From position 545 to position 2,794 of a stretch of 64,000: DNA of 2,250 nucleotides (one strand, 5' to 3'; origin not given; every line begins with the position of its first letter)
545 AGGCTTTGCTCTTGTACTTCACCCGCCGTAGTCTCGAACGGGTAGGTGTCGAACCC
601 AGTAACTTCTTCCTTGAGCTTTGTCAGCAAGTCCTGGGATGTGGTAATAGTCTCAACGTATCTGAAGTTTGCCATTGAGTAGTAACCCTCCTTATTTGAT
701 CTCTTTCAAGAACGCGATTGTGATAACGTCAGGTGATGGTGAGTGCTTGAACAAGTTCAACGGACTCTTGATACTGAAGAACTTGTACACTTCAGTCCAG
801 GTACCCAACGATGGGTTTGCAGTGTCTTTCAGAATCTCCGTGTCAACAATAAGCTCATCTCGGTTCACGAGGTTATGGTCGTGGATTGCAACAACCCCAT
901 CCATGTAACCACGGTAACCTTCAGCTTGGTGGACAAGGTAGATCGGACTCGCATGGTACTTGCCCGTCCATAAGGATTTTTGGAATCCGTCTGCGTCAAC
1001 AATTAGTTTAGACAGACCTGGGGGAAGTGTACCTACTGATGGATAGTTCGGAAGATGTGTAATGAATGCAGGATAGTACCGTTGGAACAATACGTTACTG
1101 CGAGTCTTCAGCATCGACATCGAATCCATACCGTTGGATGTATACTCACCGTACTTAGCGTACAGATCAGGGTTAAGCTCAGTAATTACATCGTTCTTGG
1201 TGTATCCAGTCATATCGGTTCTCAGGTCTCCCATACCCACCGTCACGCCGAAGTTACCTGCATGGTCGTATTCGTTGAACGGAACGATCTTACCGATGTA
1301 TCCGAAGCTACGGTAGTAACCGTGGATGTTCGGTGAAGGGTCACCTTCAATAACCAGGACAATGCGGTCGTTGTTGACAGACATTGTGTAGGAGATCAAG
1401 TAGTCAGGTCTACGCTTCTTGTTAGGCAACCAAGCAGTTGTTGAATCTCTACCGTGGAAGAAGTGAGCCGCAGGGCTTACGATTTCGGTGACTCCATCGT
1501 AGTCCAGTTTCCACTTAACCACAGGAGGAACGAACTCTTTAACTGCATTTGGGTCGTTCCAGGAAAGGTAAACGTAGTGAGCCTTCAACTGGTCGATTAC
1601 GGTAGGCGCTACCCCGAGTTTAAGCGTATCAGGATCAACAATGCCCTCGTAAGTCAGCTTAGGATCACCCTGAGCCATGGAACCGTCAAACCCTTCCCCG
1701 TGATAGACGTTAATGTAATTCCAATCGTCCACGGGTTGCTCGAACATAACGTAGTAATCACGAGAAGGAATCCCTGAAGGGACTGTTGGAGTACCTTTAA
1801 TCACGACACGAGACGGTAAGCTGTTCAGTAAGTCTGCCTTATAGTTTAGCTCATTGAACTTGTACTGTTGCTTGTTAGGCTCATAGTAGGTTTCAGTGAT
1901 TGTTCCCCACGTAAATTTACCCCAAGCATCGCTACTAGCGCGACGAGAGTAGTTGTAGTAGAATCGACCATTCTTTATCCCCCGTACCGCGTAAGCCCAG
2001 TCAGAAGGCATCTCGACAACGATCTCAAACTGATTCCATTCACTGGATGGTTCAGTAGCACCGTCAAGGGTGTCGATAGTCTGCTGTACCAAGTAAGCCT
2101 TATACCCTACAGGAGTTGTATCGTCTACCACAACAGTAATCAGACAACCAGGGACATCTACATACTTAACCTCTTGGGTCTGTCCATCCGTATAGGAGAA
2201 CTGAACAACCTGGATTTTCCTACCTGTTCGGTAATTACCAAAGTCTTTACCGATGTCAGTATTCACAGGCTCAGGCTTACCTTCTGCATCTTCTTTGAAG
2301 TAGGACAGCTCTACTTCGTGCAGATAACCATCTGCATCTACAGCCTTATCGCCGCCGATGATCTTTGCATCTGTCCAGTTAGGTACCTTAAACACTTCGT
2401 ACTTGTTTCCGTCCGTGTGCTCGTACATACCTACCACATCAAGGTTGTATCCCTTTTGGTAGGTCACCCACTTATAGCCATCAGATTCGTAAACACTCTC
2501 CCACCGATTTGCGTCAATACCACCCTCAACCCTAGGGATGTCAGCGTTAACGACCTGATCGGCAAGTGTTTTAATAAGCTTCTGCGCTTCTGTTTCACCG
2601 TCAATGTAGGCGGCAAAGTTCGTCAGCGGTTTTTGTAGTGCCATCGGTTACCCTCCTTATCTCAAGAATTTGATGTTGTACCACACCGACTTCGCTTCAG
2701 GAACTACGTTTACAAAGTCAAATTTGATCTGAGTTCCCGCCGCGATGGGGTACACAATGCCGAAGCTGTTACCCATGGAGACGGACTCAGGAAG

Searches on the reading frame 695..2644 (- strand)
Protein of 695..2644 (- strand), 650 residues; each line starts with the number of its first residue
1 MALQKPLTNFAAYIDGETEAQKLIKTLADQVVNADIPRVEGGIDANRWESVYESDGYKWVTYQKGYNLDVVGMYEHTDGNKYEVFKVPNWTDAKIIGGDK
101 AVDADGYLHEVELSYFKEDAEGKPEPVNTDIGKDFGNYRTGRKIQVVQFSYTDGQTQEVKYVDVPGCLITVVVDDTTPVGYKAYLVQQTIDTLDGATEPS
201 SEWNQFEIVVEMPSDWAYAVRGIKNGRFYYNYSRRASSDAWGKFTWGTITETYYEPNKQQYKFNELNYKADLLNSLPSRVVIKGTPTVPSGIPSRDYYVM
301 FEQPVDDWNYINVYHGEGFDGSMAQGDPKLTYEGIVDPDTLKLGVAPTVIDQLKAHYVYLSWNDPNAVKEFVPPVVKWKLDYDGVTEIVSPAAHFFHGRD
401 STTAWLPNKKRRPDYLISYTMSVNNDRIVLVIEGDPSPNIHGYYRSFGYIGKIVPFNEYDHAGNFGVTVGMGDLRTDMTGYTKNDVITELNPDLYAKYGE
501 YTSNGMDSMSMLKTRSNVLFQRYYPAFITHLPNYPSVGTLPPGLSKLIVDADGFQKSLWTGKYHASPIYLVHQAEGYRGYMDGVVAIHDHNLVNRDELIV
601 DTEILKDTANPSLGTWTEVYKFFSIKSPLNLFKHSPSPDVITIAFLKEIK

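Call 27: find_encoding_contigs(protein=window:695-2644:-, flank=10000, max_places=3)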
Protein window:695-2644:- (650 aa): 13 contigs read that carry it; 3 places shown.
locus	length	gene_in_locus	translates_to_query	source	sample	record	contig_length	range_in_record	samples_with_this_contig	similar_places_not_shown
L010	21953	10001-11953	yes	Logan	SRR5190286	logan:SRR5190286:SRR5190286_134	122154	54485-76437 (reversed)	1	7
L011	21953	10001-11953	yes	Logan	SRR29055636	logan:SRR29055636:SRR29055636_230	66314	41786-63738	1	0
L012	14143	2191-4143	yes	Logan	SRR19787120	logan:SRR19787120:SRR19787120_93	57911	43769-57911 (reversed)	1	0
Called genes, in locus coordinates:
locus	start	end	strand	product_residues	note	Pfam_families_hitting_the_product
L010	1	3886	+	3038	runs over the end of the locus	PF10145:PhageMin_Tail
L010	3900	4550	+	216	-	PF00395:SLH (weak)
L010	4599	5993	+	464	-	-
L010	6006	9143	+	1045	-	PF01551:Peptidase_M23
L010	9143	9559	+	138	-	-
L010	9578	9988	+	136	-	-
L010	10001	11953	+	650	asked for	-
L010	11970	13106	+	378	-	-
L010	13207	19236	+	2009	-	-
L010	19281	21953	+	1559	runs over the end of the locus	-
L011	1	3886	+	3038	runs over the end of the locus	PF10145:PhageMin_Tail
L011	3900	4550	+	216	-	PF00395:SLH (weak)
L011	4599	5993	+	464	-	-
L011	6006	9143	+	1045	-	PF01551:Peptidase_M23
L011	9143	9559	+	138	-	-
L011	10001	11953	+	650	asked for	-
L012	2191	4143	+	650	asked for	-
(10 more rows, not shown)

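Call 92: find_homologous_proteins(query=L010:19281-21953:+, max_evalue=1e-150)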
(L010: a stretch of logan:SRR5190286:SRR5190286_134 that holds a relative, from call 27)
Query L010:19281-21953:+ (891 aa): 38 proteins with E <= 1e-150 among 3343 candidates.
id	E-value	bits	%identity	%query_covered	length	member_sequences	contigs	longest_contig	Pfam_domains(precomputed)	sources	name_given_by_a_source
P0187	0.0e+0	2136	100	100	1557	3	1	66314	-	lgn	-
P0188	0.0e+0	1602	74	100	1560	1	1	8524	-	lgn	-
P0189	0.0e+0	1545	73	100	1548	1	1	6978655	-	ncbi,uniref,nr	ncbi:hypothetical protein QF049_000644 [Paenibacillus sp. W4I10]|uniref:hypothetical protein n=1 Tax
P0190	0.0e+0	1527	72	100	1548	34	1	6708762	-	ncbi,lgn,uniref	ncbi:hypothetical protein [Paenibacillus sp. FSL H8-0079]|uniref:hypothetical protein n=1 Tax=Paenib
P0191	0.0e+0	1511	72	100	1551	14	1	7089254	-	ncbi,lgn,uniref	ncbi:hypothetical protein [Paenibacillus sp. FSL H8-0283]|uniref:hypothetical protein n=1 Tax=Paenib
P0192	0.0e+0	1458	70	100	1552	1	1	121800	-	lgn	-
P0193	0.0e+0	1447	69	100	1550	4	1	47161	-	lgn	-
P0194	0.0e+0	1440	69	100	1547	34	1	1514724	-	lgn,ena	-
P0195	0.0e+0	1426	69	100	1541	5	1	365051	-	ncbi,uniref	ncbi:hypothetical protein [Paenibacillus sp. TC-CSREp1]|uniref:hypothetical protein n=1 Tax=Paenibac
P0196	0.0e+0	1422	67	100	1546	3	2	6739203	-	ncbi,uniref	ncbi:hypothetical protein [Paenibacillus polysaccharolyticus]|uniref:hypothetical protein n=1 Tax=Pa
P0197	0.0e+0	1384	71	91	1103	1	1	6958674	-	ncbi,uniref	ncbi:hypothetical protein [Paenibacillus sp. 1A_MP2]|uniref:hypothetical protein n=1 Tax=Paenibacill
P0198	2.8e-288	977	63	74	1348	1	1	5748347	-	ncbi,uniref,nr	ncbi:hypothetical protein RE628_17660 [Paenibacillus sp. D2_2]|uniref:hypothetical protein n=1 Tax=P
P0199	9.2e-253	860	48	98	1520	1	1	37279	-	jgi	jgi:hypothetical protein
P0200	9.5e-233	794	45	97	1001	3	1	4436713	PF23032.2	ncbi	ncbi:hypothetical protein [Brevibacillus gelatini]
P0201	4.1e-231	788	44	100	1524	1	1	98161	-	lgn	-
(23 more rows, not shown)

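Call 93: list_cluster_members(proteins=[P0187])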
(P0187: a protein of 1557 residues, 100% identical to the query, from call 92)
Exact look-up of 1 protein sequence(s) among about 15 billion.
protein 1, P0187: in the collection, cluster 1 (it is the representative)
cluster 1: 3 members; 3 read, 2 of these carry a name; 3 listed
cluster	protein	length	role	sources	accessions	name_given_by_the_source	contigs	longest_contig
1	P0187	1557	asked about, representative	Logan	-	-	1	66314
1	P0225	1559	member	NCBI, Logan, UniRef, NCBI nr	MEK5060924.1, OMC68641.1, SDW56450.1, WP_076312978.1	hypothetical protein BK126_12495 [Paenibacillus sp. FSL H7-0326] | hypothetical protein n=2 Tax=unclassified Paenibacillus TaxID=185978 RepID=UPI00089595F9 | hypothetical protein [Paenibacillus sp. FSL H7-0326]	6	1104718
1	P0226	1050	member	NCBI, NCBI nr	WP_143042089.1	hypothetical protein [Paenibacillus sp. PDC88]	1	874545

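Call 94: find_encoding_contigs(protein=P0225, flank=10000, max_places=2)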
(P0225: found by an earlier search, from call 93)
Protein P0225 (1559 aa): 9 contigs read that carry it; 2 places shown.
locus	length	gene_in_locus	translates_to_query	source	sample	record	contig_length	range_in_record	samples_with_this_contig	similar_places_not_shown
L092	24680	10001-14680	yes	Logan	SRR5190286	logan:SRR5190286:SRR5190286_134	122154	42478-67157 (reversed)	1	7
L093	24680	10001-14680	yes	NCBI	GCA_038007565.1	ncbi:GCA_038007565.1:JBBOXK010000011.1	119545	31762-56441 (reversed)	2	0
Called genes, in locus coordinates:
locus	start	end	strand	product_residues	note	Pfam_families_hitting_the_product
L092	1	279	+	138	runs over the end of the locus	-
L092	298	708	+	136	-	-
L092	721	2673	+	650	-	-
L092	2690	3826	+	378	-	-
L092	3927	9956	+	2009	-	-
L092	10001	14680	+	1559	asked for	-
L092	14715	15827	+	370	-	-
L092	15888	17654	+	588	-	PF19220:Rod_CreS (faint)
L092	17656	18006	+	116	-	-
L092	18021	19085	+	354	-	-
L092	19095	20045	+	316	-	-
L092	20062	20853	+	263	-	-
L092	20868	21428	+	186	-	-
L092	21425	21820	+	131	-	-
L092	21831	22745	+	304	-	-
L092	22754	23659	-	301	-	PF02899:Phage_int_SAM_1, PF13495:Phage_int_SAM_4, PF00589:Phage_integrase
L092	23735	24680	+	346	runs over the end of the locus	PF13730:HTH_36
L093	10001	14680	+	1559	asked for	-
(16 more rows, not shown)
